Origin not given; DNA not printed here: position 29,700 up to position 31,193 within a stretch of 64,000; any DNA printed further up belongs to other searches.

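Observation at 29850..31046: GatA is shortened and appears to lack the catalytic lysine (possible pseudo-glutaminase subunit)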

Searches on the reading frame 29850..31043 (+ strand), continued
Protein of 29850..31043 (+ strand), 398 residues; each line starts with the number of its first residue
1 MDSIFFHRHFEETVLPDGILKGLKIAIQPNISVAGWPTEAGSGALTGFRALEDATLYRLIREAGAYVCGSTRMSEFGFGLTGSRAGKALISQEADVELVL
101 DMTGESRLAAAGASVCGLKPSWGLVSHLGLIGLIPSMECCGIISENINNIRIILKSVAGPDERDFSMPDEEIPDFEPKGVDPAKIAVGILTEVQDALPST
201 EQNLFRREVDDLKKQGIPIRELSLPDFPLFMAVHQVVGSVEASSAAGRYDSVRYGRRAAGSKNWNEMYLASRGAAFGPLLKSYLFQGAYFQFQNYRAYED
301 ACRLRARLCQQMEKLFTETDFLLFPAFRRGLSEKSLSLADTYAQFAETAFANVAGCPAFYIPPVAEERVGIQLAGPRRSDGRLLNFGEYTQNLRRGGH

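Call 10: find_homologous_proteins(query=window:29850-31043:+, max_evalue=1e-10)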
Query window:29850-31043:+ (398 aa): 828 proteins with E <= 1e-10 among 8000 candidates; the best 120 are listed.
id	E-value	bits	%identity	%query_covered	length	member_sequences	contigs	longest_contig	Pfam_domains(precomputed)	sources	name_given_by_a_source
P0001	3.2e-265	897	100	100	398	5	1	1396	PF01425.27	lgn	-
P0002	5.6e-180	617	69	100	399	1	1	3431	PF01425.27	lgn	-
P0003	2.6e-169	582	65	100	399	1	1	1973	PF01425.27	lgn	-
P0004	9.2e-166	570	64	100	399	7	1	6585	PF01425.27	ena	-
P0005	1.8e-165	569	63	100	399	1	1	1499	PF01425.27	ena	-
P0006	1.9e-165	569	64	100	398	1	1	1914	PF01425.27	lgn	-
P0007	2.4e-165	569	64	100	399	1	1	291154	PF01425.27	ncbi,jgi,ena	ncbi:MAG: amidase family protein [Dehalococcoidia bacterium]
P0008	8.3e-165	567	64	99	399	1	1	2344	PF01425.27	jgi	-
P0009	9.1e-165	567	64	100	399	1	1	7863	PF01425.27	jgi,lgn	-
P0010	1.3e-164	566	63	100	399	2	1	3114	PF01425.27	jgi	jgi:aspartyl-tRNA(Asn)/glutamyl-tRNA(Gln) amidotransferase subunit A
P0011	1.7e-164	566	63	100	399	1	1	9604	PF01425.27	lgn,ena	-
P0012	1.7e-164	566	64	100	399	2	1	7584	PF01425.27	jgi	-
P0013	4.9e-164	564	63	100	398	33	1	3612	PF01425.27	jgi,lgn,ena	-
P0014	8.0e-164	564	63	100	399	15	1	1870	PF01425.27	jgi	jgi:aspartyl-tRNA(Asn)/glutamyl-tRNA(Gln) amidotransferase subunit A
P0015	1.0e-163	563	65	100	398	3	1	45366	PF01425.27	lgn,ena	-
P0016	1.1e-163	563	63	100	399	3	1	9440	PF01425.27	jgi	-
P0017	1.2e-163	563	63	100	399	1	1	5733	PF01425.27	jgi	-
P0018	1.6e-163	563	64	100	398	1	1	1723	PF01425.27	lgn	-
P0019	2.0e-163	562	63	100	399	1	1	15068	PF01425.27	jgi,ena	-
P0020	2.6e-163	562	64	100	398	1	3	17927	PF01425.27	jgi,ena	-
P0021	4.8e-163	561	63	100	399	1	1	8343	PF01425.27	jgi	jgi:aspartyl-tRNA(Asn)/glutamyl-tRNA(Gln) amidotransferase subunit A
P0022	7.3e-163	560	62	100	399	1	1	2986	PF01425.27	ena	-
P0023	1.4e-162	559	62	100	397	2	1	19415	PF01425.27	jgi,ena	-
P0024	1.6e-162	559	63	100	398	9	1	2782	PF01425.27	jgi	-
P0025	1.8e-162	559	64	100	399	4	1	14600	PF01425.27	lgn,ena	-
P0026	2.4e-162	559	64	100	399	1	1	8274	PF01425.27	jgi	jgi:aspartyl-tRNA(Asn)/glutamyl-tRNA(Gln) amidotransferase subunit A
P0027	5.2e-162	558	64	100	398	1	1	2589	PF01425.27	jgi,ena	-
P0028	5.8e-162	557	62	100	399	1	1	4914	PF01425.27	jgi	-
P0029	7.3e-162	557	62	100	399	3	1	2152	PF01425.27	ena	-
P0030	7.9e-162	557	63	100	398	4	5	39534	PF01425.27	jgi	-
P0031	1.2e-161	556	62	100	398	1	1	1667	PF01425.27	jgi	jgi:aspartyl-tRNA(Asn)/glutamyl-tRNA(Gln) amidotransferase subunit A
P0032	1.4e-161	556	63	100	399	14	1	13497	PF01425.27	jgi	jgi:aspartyl-tRNA(Asn)/glutamyl-tRNA(Gln) amidotransferase subunit A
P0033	2.5e-161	555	62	100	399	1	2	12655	PF01425.27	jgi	jgi:aspartyl-tRNA(Asn)/glutamyl-tRNA(Gln) amidotransferase subunit A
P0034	8.1e-161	554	62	100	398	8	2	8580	PF01425.27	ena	-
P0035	1.3e-160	553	63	100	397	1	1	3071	PF01425.27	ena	-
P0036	1.7e-160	553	62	100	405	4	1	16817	PF01425.27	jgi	jgi:aspartyl-tRNA(Asn)/glutamyl-tRNA(Gln) amidotransferase subunit A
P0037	1.7e-160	553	63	100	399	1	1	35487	PF01425.27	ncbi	-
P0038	1.8e-160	553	63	100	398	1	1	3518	PF01425.27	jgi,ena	-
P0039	3.2e-160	552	63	100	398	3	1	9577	PF01425.27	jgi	jgi:aspartyl-tRNA(Asn)/glutamyl-tRNA(Gln) amidotransferase subunit A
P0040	3.4e-160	552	61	100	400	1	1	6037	PF01425.27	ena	-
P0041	8.0e-160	550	63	100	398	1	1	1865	PF01425.27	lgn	-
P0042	8.1e-160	550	62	100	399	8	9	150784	PF01425.27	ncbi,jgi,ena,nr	ncbi:MAG TPA: amidase family protein [Syntrophales bacterium]|nr:amidase family protein [Syntrophale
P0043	1.0e-159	550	62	100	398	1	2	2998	PF01425.27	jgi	jgi:aspartyl-tRNA(Asn)/glutamyl-tRNA(Gln) amidotransferase subunit A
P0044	1.3e-159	550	62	100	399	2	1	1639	PF01425.27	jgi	jgi:aspartyl-tRNA(Asn)/glutamyl-tRNA(Gln) amidotransferase subunit A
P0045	1.5e-159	550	63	100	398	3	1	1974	PF01425.27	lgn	-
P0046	1.7e-159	549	63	100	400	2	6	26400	PF01425.27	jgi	-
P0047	2.7e-159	549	61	100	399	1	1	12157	PF01425.27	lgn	-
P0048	2.9e-159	549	61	100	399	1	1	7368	PF01425.27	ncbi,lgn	-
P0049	7.1e-159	547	63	100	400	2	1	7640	PF01425.27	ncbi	-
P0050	9.6e-159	547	63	99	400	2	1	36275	PF01425.27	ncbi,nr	ncbi:MAG: hypothetical protein JW753_08215 [Dehalococcoidia bacterium]|nr:hypothetical protein [Deha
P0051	1.7e-158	546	63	100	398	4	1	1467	PF01425.27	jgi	-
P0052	2.0e-158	546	61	100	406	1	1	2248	PF01425.27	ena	-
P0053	2.3e-158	546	61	100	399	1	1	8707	PF01425.27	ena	-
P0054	2.7e-158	545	62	100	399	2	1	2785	PF01425.27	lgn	-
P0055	3.4e-158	545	62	100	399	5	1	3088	PF01425.27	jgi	-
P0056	8.1e-158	544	62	100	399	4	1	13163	PF01425.27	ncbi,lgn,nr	ncbi:MAG: amidase family protein [Chloroflexota bacterium]|nr:amidase family protein [Chloroflexota 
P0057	1.4e-157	543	62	100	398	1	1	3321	PF01425.27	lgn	-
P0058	2.4e-157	542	60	99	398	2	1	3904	PF01425.27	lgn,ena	-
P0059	3.0e-157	542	62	100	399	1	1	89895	PF01425.27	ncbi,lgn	-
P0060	4.7e-157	541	62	100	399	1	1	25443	PF01425.27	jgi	jgi:aspartyl-tRNA(Asn)/glutamyl-tRNA(Gln) amidotransferase subunit A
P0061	7.2e-157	541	63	100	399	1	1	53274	PF01425.27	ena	-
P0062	1.0e-156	540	62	99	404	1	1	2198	PF01425.27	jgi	jgi:aspartyl-tRNA(Asn)/glutamyl-tRNA(Gln) amidotransferase subunit A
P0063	1.2e-156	540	63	100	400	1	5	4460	PF01425.27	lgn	-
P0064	1.5e-156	540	60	100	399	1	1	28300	PF01425.27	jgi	-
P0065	1.7e-156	539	62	100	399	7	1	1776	PF01425.27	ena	-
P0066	3.0e-156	539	61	100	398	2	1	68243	PF01425.27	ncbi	-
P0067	4.2e-156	538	62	100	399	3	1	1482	PF01425.27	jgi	-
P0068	5.6e-156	538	61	100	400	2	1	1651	PF01425.27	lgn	-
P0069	7.1e-156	537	62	99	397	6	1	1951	PF01425.27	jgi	-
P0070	7.4e-156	537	62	100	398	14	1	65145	PF01425.27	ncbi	-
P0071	1.1e-155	537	62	100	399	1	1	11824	PF01425.27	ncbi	-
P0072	2.4e-155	536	61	100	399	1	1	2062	PF01425.27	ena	-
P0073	4.0e-155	535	61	100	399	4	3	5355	PF01425.27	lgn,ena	-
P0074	4.6e-155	535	61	100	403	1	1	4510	PF01425.27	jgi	jgi:aspartyl-tRNA(Asn)/glutamyl-tRNA(Gln) amidotransferase subunit A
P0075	5.5e-155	535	60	100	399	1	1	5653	PF01425.27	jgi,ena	-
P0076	6.2e-155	534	62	100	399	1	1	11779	PF01425.27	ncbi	-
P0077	3.6e-154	532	61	100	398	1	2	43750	PF01425.27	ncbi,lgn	-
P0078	3.9e-154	532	61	100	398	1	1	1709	PF01425.27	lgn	-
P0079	4.9e-154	531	61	100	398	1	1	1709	PF01425.27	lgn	-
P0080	7.2e-154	531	63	94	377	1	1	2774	PF01425.27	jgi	jgi:aspartyl-tRNA(Asn)/glutamyl-tRNA(Gln) amidotransferase subunit A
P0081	9.3e-154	530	61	100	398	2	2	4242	PF01425.27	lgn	-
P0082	9.7e-154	530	60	100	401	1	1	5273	PF01425.27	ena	-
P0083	1.0e-153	530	63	100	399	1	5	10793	PF01425.27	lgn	-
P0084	1.1e-153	530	61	100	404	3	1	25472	PF01425.27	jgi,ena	-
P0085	1.4e-153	530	60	100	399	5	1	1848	PF01425.27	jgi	-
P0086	1.4e-153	530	60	99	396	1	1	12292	PF01425.27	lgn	-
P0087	1.5e-153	530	59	100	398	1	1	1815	PF01425.27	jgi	-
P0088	1.6e-153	530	60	100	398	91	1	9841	PF01425.27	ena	-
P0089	1.9e-153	529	61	99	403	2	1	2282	PF01425.27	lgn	-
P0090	2.0e-153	529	61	100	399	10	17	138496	PF01425.27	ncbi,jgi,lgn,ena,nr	ncbi:MAG: hypothetical protein GX575_09420 [Candidatus Anammoximicrobium sp.]|nr:hypothetical protei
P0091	2.7e-153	529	60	100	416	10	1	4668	PF01425.27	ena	-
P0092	4.5e-153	528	62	100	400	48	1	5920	PF01425.27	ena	-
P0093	4.6e-153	528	61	100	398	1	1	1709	PF01425.27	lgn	-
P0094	5.3e-153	528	61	100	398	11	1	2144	PF01425.27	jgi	-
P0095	7.6e-153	527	60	100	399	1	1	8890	PF01425.27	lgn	-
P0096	9.8e-153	527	61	100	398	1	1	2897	PF01425.27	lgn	-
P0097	1.0e-152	527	61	100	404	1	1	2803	PF01425.27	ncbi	-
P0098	1.0e-152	527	60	100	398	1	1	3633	PF01425.27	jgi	jgi:aspartyl-tRNA(Asn)/glutamyl-tRNA(Gln) amidotransferase subunit A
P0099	1.3e-152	527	61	100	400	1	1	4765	PF01425.27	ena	-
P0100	1.9e-152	526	61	100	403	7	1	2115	PF01425.27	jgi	-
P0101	2.0e-152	526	61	100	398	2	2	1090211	PF01425.27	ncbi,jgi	jgi:aspartyl-tRNA(Asn)/glutamyl-tRNA(Gln) amidotransferase subunit A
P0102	2.3e-152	526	61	100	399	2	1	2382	PF01425.27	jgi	jgi:aspartyl-tRNA(Asn)/glutamyl-tRNA(Gln) amidotransferase subunit A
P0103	3.3e-152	525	61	99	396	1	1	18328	PF01425.27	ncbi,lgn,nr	ncbi:MAG: hypothetical protein JXQ71_05895 [Verrucomicrobia bacterium]|nr:hypothetical protein [Verr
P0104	3.7e-152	525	61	100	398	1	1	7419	PF01425.27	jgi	-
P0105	4.3e-152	525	61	100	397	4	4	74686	PF01425.27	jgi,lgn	jgi:aspartyl-tRNA(Asn)/glutamyl-tRNA(Gln) amidotransferase subunit A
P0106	4.7e-152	525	61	100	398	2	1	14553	PF01425.27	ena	-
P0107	7.1e-152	524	61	100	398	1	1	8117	PF01425.27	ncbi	-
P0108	1.0e-151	524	61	100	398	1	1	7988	PF01425.27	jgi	-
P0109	1.2e-151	524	62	94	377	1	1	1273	PF01425.27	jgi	jgi:aspartyl-tRNA(Asn)/glutamyl-tRNA(Gln) amidotransferase subunit A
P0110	1.3e-151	523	61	100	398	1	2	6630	PF01425.27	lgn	-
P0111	1.6e-151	523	60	100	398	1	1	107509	PF01425.27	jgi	jgi:aspartyl-tRNA(Asn)/glutamyl-tRNA(Gln) amidotransferase subunit A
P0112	1.7e-151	523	60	100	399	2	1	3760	PF01425.27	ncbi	-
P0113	3.1e-151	522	60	100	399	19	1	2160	PF01425.27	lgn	-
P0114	3.4e-151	522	60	100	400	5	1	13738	PF01425.27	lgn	-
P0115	3.8e-151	522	60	99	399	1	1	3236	PF01425.27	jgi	jgi:aspartyl-tRNA(Asn)/glutamyl-tRNA(Gln) amidotransferase subunit A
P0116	1.7e-150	520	61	100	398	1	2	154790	PF01425.27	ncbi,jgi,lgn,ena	-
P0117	1.7e-150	520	59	100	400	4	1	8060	PF01425.27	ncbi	-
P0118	2.9e-150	519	58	100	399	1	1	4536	PF01425.27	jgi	jgi:aspartyl-tRNA(Asn)/glutamyl-tRNA(Gln) amidotransferase subunit A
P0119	4.0e-150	518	59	100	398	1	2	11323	PF01425.27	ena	-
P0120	5.0e-150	518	60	100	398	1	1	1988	PF01425.27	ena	-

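Call 13: find_encoding_contigs(protein=P0101, flank=8000, max_places=3)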
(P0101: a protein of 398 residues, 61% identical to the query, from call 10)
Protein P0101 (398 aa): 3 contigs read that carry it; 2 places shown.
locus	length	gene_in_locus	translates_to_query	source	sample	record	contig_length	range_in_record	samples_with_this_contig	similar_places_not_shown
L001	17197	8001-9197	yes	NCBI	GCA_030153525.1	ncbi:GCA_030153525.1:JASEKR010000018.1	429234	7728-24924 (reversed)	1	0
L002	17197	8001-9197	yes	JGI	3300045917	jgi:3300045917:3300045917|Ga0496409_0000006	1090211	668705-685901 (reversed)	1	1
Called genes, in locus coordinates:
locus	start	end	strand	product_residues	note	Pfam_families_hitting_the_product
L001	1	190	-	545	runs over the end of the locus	PF02463:SMC_N, PF13175:AAA_15, PF13476:AAA_23 (weak), PF13555:AAA_29 (weak), PF13304:AAA_21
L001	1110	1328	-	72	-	-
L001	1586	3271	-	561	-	PF06956:RtcR, PF00158:Sigma54_activat, PF14532:Sigma54_activ_2, PF07728:AAA_5 (faint), PF25601:AAA_lid_14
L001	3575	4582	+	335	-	PF06574:FAD_syn, PF01687:Flavokinase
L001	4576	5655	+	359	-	PF01118:Semialdhyde_dh, PF02774:Semialdhyde_dhC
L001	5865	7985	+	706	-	PF01336:tRNA_anti-codon, PF00152:tRNA-synt_2, PF02938:GAD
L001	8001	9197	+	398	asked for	PF01425:Amidase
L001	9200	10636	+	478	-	PF02934:GatB_N, PF02637:GatB_Yqey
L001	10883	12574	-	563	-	PF00749:tRNA-synt_1c, PF03950:tRNA-synt_1c_C, PF20974:tRNA-synt_1c_C2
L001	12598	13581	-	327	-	PF00291:PALP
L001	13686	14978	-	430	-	PF04413:Glycos_transf_N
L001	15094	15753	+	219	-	PF00834:Ribul_P_3_epim, PF01729:QRPTase_C (faint)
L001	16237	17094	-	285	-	PF01210:NAD_Gly3P_dh_N (weak), PF02737:3HCDH_N, PF00725:3HCDH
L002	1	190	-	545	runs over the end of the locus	PF02463:SMC_N, PF13175:AAA_15, PF13476:AAA_23 (weak), PF13555:AAA_29 (weak), PF13304:AAA_21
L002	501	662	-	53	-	-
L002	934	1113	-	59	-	PF07927:HicA_toxin (weak)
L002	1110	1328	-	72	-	-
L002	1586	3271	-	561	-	PF06956:RtcR, PF00158:Sigma54_activat, PF14532:Sigma54_activ_2, PF07728:AAA_5 (faint), PF25601:AAA_lid_14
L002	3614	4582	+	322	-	PF06574:FAD_syn, PF01687:Flavokinase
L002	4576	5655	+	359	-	PF01118:Semialdhyde_dh, PF02774:Semialdhyde_dhC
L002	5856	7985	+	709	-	PF01336:tRNA_anti-codon, PF00152:tRNA-synt_2, PF02938:GAD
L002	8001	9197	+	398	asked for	PF01425:Amidase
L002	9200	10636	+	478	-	PF02934:GatB_N, PF02637:GatB_Yqey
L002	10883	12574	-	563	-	PF00749:tRNA-synt_1c, PF03950:tRNA-synt_1c_C, PF20974:tRNA-synt_1c_C2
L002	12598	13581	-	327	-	PF00291:PALP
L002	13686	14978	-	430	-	PF04413:Glycos_transf_N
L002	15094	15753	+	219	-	PF00834:Ribul_P_3_epim, PF01729:QRPTase_C (faint)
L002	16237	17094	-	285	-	PF01210:NAD_Gly3P_dh_N (weak), PF02737:3HCDH_N, PF00725:3HCDH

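Call 14: find_encoding_contigs(protein=P0042, flank=8000, max_places=3)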
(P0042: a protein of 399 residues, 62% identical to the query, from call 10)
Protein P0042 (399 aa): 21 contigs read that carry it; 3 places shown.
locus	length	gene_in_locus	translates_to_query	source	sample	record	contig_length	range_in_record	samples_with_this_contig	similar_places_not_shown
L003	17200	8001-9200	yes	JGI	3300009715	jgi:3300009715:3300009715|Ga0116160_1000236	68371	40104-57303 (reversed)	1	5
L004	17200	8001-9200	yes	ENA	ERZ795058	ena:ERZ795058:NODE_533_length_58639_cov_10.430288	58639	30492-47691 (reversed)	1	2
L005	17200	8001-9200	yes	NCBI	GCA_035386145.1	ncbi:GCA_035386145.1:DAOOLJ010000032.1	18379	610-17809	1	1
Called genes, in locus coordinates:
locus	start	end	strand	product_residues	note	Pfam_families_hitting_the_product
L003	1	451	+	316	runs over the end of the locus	PF00316:FBPase, PF18913:FBPase_C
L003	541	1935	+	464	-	PF01116:F_bP_aldolase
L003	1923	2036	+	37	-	-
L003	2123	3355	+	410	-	PF21710:Spt6_S1 (faint), PF00575:S1 (weak), PF13509:S1_2 (faint), PF23459:S1_RRP5 (faint), PF00575:S1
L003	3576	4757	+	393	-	PF00438:S-AdoMet_synt_N, PF02772:S-AdoMet_synt_M, PF02773:S-AdoMet_synt_C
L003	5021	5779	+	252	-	PF00881:Nitroreductase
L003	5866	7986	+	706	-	PF01336:tRNA_anti-codon, PF00152:tRNA-synt_2, PF02938:GAD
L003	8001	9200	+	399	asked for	PF01425:Amidase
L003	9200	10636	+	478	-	PF02934:GatB_N, PF02637:GatB_Yqey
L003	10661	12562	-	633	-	PF00133:tRNA-synt_1, PF01406:tRNA-synt_1e, PF09334:tRNA-synt_1g, PF00133:tRNA-synt_1, PF19303:Anticodon_3, PF08264:Anticodon_1, PF01588:tRNA_bind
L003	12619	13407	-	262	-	PF04468:PSP1, PF28472:PSP1_3rd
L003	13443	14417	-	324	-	PF13177:DNA_pol3_delta2, PF00004:AAA (faint)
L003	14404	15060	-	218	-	PF02223:Thymidylate_kin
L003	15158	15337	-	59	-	PF00037:Fer4, PF13237:Fer4_10, PF14697:Fer4_21, PF12838:Fer4_7, PF13187:Fer4_9, PF25160:LdpA_Fe-S-bd (weak), PF12797:Fer4_2 (weak), PF00037:Fer4, +5 more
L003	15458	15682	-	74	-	PF01106:NifU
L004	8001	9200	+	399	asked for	PF01425:Amidase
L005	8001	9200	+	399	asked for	PF01425:Amidase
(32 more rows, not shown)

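Call 16: find_related_loci(query=A1, collection=genome_contigs, flank=6000)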
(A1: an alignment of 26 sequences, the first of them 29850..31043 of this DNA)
Query A1 (398 aa) in genome_contigs; peptide patterns used: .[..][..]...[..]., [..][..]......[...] (x = any residue, [..] = any of these).
194 stretches matched a pattern; 160 encode a relative of the query (tblastn E <= 1e-3); the best 80 are kept; 80 distinct loci.
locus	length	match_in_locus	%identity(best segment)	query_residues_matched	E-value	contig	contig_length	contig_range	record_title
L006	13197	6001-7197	64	1-398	1e-173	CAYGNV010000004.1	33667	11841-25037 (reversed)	MAG TPA_asm: uncultured Smithella sp. isolate ERP113451_co4_198 genome assembly, contig: NODE_482_length_33667_cov_18.56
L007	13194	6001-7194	65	1-397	7e-174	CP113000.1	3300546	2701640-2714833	MAG: Thermodesulfobacteriota bacterium isolate ORM2a chromosome, complete genome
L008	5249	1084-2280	63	1-398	4e-172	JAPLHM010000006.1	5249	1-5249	MAG: Chloroflexota bacterium isolate LacPavin_0920_SED4_MAG_55_37 LacPavin_0920_SED4_scaffold_196358, whole genome shotg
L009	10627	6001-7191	63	1-398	5e-167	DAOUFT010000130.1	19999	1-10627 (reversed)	MAG TPA_asm: Dehalococcoidia bacterium isolate R24_101 k131_624003, whole genome shotgun sequence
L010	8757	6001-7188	64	2-397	3e-167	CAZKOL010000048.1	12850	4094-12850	MAG TPA_asm: uncultured Dehalococcoidales bacterium isolate SRP178699_co2_170 genome assembly, contig: NODE_4372_length_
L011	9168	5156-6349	62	1-398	6e-165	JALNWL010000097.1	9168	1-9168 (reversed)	MAG: Syntrophales bacterium isolate SO_2016_LW2 bin 162 scaffold16515_LW138R_2016, whole genome shotgun sequence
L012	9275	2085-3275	63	2-397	1e-164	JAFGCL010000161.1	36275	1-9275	MAG: Dehalococcoidia bacterium isolate Zod_Metabat.1111 k87_8866193, whole genome shotgun sequence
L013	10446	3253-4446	62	1-397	8e-163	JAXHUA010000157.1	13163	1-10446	MAG: Chloroflexota bacterium isolate MAG39_tar_biofilm MAG39_157, whole genome shotgun sequence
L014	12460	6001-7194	62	1-398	1e-162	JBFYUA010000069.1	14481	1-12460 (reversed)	MAG: Dehalococcoidia bacterium isolate PPR_0282 k121_1103541, whole genome shotgun sequence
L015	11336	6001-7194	61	1-398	7e-162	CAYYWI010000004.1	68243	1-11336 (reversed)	MAG TPA_asm: uncultured Dehalococcoidia bacterium isolate SRP263991_co7_909 genome assembly, contig: NODE_326_length_682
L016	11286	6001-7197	62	1-398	2e-161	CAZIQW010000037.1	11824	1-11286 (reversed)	MAG TPA_asm: uncultured Dehalococcoidales bacterium isolate binchicken_co43_303 genome assembly, contig: NODE_9770_lengt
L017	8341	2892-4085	62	1-398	8e-161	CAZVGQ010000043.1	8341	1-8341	MAG TPA_asm: uncultured Smithella sp. isolate SRP239243_co1_172 genome assembly, contig: NODE_15477_length_8341_cov_124.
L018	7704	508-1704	62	1-398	2e-160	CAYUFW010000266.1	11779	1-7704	MAG TPA_asm: uncultured Pirellulaceae bacterium isolate SRP239243_co2_373 genome assembly, contig: NODE_9361_length_1177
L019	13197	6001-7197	60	1-398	4e-160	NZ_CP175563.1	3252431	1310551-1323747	Syntrophus buswellii strain DM-2 chromosome, complete genome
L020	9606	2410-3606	61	1-398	5e-159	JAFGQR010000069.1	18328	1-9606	MAG: Verrucomicrobia bacterium isolate Zod_Metabat.779 k87_4066494, whole genome shotgun sequence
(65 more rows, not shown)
